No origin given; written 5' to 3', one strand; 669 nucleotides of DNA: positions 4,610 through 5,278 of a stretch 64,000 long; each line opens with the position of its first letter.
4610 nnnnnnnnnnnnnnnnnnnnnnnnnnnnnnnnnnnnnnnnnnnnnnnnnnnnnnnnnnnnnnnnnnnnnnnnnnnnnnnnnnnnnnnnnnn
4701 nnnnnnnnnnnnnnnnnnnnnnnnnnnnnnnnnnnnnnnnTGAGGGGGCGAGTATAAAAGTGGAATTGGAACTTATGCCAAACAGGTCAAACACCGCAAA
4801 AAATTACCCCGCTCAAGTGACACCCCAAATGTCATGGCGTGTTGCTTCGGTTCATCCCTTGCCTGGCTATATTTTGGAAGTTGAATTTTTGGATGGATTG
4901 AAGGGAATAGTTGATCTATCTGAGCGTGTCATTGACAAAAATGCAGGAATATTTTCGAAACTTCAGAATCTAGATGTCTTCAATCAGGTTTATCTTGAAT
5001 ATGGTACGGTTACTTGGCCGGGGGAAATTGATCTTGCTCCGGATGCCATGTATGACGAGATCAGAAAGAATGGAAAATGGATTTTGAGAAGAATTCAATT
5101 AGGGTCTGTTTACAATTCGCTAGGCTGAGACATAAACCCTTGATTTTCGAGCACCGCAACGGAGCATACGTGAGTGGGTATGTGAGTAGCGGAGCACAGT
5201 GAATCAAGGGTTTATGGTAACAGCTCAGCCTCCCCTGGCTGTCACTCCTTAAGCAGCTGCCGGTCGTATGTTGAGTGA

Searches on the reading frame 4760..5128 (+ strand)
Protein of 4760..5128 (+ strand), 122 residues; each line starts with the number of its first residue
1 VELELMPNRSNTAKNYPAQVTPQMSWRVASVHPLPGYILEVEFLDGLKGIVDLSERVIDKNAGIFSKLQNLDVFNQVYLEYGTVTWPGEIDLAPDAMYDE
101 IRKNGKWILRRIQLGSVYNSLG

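Call 54: search_protein_families(library=pfam, proteins=[window:4760-5128:+], max_evalue=0.01)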
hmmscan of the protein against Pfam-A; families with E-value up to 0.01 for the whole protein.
window:4760-5128:+ (122 aa): 1 family
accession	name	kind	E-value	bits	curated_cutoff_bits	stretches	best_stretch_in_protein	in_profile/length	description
PF10387.14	DUF2442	-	6.6e-13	49.1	23.9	1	28-102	1-71/72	Protein of unknown function (DUF2442)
